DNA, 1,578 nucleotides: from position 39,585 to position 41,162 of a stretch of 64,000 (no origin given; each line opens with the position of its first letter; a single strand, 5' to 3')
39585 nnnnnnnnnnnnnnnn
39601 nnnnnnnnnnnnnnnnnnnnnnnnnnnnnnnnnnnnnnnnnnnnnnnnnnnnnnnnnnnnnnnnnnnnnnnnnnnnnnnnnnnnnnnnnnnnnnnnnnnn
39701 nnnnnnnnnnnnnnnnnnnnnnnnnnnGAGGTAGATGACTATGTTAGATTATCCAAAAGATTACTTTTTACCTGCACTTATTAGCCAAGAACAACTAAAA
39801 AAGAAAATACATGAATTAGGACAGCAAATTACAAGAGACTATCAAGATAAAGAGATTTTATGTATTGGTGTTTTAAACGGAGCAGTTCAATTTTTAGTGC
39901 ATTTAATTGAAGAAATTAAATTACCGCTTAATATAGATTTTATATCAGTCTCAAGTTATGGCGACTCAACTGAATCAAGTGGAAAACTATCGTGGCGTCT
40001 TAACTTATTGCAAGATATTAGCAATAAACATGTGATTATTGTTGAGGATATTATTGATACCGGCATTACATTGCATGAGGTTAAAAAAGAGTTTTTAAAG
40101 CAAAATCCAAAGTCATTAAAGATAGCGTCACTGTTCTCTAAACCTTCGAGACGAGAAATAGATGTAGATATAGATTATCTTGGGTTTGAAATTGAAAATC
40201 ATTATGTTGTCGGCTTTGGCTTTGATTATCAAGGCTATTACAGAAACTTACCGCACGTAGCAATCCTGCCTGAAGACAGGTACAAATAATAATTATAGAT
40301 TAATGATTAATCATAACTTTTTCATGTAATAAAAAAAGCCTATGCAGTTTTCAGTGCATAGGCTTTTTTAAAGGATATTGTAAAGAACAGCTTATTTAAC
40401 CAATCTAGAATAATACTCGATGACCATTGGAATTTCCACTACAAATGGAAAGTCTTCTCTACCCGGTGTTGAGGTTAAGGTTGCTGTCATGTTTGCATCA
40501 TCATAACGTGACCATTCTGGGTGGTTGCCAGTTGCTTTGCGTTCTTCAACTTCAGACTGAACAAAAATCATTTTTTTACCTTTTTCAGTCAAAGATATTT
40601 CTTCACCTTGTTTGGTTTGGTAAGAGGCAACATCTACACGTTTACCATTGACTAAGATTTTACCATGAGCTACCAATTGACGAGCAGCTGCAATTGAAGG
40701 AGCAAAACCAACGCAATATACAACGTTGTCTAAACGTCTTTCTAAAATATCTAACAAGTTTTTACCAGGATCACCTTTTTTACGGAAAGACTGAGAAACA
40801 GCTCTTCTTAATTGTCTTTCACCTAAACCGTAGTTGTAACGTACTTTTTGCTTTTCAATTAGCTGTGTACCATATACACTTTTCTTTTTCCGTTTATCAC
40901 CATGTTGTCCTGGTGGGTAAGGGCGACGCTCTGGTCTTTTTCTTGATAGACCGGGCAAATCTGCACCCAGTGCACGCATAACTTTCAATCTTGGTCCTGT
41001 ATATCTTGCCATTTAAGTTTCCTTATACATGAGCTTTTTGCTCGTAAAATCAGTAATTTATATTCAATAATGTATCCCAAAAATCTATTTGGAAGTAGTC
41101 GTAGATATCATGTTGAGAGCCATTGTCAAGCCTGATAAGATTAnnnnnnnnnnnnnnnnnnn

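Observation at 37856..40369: Identical 38-nt bidirectional terminator hairpin present at two convergent gene junctions 2.4 kb apart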

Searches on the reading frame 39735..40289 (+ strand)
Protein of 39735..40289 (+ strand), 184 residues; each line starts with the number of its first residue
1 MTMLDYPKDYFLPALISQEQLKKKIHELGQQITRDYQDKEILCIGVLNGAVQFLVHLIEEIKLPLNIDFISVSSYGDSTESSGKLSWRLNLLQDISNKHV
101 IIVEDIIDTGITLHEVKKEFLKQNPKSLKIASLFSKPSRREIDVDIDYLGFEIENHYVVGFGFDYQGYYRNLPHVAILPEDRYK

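Call 6: find_encoding_contigs(protein=window:39735-40289:+, flank=10000, max_places=10)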
Protein window:39735-40289:+ (184 aa): 7 contigs read that carry it; 2 places shown.
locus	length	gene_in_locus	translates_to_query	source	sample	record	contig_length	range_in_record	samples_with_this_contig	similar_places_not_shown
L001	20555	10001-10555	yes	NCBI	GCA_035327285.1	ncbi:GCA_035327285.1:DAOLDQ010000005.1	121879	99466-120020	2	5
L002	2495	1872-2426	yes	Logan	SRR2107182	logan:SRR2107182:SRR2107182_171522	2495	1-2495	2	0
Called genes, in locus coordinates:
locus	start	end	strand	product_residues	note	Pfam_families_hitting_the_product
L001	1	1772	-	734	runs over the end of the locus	PF00324:AA_permease, PF03522:SLC12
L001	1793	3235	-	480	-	PF02541:Ppx-GppA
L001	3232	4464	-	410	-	PF05977:MFS_3, PF07690:MFS_1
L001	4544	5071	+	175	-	-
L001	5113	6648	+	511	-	PF00209:SNF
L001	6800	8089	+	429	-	PF01773:Nucleos_tra2_N, PF07670:Gate, PF07662:Nucleos_tra2_C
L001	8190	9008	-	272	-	PF00383:dCMP_cyt_deam_1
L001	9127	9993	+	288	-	PF01048:PNP_UDP_1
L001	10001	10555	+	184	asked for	PF00156:Pribosyltran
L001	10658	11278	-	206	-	PF00163:Ribosomal_S4, PF01479:S4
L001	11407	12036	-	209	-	PF09335:VTT_dom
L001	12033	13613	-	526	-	PF03606:DcuC (weak), PF03553:Na_H_antiporter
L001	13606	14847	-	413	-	PF01168:Ala_racemase_N, PF00842:Ala_racemase_C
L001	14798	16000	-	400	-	PF01071:GARS_A (weak), PF02843:GARS_C (weak)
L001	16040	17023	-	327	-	PF00696:AA_kinase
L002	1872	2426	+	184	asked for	PF00156:Pribosyltran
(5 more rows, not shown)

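Call 31: search_protein_families(library=ncbifam, proteins=[window:39735-40289:+], max_evalue=0.00001)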
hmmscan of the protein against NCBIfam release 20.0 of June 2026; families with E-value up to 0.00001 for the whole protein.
window:39735-40289:+ (184 aa): 7 families
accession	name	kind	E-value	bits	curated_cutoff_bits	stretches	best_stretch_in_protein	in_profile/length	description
TIGR01203.1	HGPRTase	equivalog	1.3e-58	197.4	150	1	15-178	2-166/167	hypoxanthine phosphoribosyltransferase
NF006605.0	PRK09162.1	equivalog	1.2e-40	138.9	181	1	15-179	17-181/183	hypoxanthine-guanine phosphoribosyltransferase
NF006613.0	PRK09177.1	equivalog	3.1e-09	36.6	138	1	15-169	11-150/159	xanthine phosphoribosyltransferase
NF003548.0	PRK05205.1-4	equivalog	5.3e-07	29.6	218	1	54-153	52-146/173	bifunctional pyr operon transcriptional regulator/uracil phosphoribosyltransferase PyrR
NF003545.0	PRK05205.1-1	equivalog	2.3e-06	27.1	140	1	24-153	9-145/171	bifunctional pyr operon transcriptional regulator/uracil phosphoribosyltransferase PyrR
NF002620.0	PRK02277.1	subfamily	2.7e-06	27.2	115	1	42-143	89-187/201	orotate phosphoribosyltransferase-like protein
NF003549.0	PRK05205.1-5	equivalog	5.9e-06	25.8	138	1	15-154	8-156/182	bifunctional pyr operon transcriptional regulator/uracil phosphoribosyltransferase PyrR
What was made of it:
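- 39735..40289 (+): hpt, hypoxanthine phosphoribosyltransferase. Its 3' end faces copy 2. Call 31 (TIGR01203, E = 1e-58, above the cut-off); call 6.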

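Call 47: list_cluster_members(proteins=[P0001, window:39735-40289:+, window:36534-37823:+])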
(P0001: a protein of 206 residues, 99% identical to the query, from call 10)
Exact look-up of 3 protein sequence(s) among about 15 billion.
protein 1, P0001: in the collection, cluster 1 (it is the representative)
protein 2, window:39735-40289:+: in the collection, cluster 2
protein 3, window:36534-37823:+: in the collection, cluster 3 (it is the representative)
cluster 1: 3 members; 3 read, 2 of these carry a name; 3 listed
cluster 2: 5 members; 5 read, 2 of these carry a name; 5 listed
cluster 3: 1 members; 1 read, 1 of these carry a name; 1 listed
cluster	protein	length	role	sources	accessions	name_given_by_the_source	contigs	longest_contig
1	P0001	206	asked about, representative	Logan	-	-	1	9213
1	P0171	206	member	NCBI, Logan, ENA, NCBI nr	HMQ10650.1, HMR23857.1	MAG TPA: 30S ribosomal protein S4 [Oligoflexia bacterium] | 30S ribosomal protein S4 [Oligoflexia bacterium]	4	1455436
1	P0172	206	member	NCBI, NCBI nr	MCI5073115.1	30S ribosomal protein S4 [bacterium]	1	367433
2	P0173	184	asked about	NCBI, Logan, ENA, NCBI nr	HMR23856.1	MAG TPA: hypoxanthine phosphoribosyltransferase [Oligoflexia bacterium] | hypoxanthine phosphoribosyltransferase [Oligoflexia bacterium]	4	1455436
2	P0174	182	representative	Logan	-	-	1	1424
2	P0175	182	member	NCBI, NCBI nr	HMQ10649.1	MAG TPA: hypoxanthine phosphoribosyltransferase [Oligoflexia bacterium] | hypoxanthine phosphoribosyltransferase [Oligoflexia bacterium]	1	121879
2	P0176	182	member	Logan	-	-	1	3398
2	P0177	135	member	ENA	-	-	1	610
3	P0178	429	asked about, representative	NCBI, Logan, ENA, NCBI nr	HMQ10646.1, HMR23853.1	MAG TPA: nucleoside transporter C-terminal domain-containing protein [Oligoflexia ... | nucleoside transporter C-terminal domain-containing protein [Oligoflexia bacterium]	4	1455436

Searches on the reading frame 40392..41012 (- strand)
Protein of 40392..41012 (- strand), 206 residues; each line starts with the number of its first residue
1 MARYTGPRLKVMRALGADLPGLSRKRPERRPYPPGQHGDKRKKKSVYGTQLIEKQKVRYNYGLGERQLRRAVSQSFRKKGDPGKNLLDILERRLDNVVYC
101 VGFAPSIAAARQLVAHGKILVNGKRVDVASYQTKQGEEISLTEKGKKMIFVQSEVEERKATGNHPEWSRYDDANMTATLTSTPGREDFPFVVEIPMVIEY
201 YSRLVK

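Call 10: find_homologous_proteins(query=window:40392-41012:-, max_evalue=1e-40)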
Query window:40392-41012:- (206 aa): 2216 proteins with E <= 1e-40 among 8000 candidates; the best 120 are listed.
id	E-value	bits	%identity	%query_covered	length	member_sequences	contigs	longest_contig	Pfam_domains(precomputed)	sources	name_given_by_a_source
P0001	5.8e-131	452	99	100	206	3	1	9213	PF00163.25,PF01479.31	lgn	-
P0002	4.7e-71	256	58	98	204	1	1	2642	PF00163.25,PF01479.31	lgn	-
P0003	1.8e-70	255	59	99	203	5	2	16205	PF00163.25,PF01479.31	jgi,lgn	jgi:small subunit ribosomal protein S4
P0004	3.1e-69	250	58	99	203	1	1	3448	PF00163.25,PF01479.31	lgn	-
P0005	6.0e-68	246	58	99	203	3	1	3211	PF00163.25,PF01479.31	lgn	-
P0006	1.0e-66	242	58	99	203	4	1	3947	PF00163.25,PF01479.31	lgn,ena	-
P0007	1.2e-66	242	57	99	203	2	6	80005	PF00163.25,PF01479.31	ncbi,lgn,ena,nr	ncbi:MAG: 30S ribosomal protein S4 [Pseudobacteriovorax sp.]|nr:30S ribosomal protein S4 [Pseudobact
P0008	1.8e-66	241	57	99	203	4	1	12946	PF00163.25,PF01479.31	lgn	-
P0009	2.7e-66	241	56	99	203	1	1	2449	PF00163.25,PF01479.31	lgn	-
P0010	7.0e-66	240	56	99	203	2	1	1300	PF00163.25,PF01479.31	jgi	jgi:small subunit ribosomal protein S4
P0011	7.3e-66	239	55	98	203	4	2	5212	PF00163.25,PF01479.31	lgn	-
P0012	1.1e-65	239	56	100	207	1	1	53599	PF00163.25,PF01479.31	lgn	-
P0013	1.3e-65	239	58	99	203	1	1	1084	PF00163.25,PF01479.31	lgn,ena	-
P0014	2.1e-65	238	56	100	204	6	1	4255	PF00163.25,PF01479.31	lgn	-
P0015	2.6e-65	238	55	98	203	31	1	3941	PF00163.25,PF01479.31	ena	-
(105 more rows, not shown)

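Call 12: find_encoding_contigs(protein=P0001, flank=10000, max_places=10)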
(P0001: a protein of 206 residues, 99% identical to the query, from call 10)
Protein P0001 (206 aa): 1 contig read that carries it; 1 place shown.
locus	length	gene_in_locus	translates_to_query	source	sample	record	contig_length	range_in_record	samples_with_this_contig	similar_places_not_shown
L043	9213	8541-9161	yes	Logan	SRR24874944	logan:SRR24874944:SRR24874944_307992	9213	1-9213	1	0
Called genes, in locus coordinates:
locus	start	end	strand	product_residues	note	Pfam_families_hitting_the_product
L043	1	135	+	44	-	?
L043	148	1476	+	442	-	PF05958:tRNA_U5-meth_tr, PF05175:MTS (faint), PF03602:Cons_hypoth95 (weak), PF13847:Methyltransf_31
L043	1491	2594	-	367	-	PF04339:FemAB_like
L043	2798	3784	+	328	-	PF00696:AA_kinase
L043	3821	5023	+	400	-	PF01071:GARS_A (weak), PF02843:GARS_C (weak)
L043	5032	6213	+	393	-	PF01168:Ala_racemase_N, PF00842:Ala_racemase_C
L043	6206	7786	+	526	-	PF03553:Na_H_antiporter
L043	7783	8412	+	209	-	PF09335:VTT_dom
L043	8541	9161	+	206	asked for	PF00163:Ribosomal_S4, PF01479:S4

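Call 31: search_protein_families(library=ncbifam, proteins=[window:40392-41012:-], max_evalue=0.00001)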
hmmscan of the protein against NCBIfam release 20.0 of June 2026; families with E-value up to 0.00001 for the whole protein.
window:40392-41012:- (206 aa): 4 families
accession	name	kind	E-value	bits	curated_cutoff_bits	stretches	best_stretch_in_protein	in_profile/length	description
NF003717.0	PRK05327.1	equivalog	5.2e-70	235.4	116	1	1-203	1-202/202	30S ribosomal protein S4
TIGR01017.1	rpsD_bact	equivalog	2.7e-68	229.6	177.2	1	3-203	1-200/200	30S ribosomal protein S4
NF003139.0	PRK04051.1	equivalog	3.6e-14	53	138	1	88-159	99-170/179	30S ribosomal protein S4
TIGR01018.1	uS4_arch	equivalog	2e-11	44.1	82.25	1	87-138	99-150/162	30S ribosomal protein S4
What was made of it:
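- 40392..41012 (-): rpsD, ribosomal protein S4, standing alone. Its 3' end faces copy 2. Call 31 (NF003717, E = 5e-70); call 10.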

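Call 46: find_encoding_contigs(protein=window:40392-41012:-, flank=6000, max_places=10)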
Protein window:40392-41012:- (206 aa): 8 contigs read that carry it; 2 places shown.
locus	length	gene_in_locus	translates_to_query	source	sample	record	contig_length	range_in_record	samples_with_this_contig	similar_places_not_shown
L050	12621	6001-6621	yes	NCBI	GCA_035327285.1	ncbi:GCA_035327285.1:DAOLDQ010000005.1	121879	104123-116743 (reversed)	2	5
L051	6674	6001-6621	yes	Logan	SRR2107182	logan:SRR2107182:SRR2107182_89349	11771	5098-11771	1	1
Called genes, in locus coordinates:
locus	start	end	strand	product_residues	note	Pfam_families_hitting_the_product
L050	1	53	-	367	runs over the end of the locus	PF04339:FemAB_like, PF13480:Acetyltransf_6 (weak)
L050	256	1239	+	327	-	PF00696:AA_kinase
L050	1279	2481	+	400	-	PF01071:GARS_A (weak), PF02843:GARS_C (weak)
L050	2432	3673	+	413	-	PF01168:Ala_racemase_N, PF00842:Ala_racemase_C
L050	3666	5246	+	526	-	PF03606:DcuC (weak), PF03553:Na_H_antiporter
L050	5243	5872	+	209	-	PF09335:VTT_dom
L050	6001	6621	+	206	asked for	PF00163:Ribosomal_S4, PF01479:S4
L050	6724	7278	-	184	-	PF00156:Pribosyltran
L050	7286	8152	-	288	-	PF01048:PNP_UDP_1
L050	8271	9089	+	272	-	PF00383:dCMP_cyt_deam_1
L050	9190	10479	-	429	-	PF01773:Nucleos_tra2_N, PF07670:Gate, PF07662:Nucleos_tra2_C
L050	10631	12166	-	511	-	PF00209:SNF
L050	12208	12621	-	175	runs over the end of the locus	-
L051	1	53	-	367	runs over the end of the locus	PF04339:FemAB_like, PF13480:Acetyltransf_6 (weak)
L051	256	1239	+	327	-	PF00696:AA_kinase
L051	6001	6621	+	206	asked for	PF00163:Ribosomal_S4, PF01479:S4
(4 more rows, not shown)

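Call 48: find_encoding_contigs(protein=P0174, flank=10000, max_places=6)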
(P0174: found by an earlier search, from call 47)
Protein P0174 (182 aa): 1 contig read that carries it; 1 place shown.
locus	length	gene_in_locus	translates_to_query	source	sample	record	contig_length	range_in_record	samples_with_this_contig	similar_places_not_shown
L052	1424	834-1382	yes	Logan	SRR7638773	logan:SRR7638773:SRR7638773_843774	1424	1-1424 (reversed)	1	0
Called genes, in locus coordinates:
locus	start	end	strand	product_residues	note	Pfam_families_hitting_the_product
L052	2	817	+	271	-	?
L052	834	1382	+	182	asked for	PF00156:Pribosyltran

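Call 49: find_encoding_contigs(protein=P0177, flank=10000, max_places=6)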
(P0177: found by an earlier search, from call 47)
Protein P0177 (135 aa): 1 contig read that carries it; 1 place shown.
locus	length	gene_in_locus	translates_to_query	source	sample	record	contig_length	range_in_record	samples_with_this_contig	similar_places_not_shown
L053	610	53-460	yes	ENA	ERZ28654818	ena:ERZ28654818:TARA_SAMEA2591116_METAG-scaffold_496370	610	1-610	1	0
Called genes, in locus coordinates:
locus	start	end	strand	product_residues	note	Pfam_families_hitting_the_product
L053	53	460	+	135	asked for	PF00156:Pribosyltran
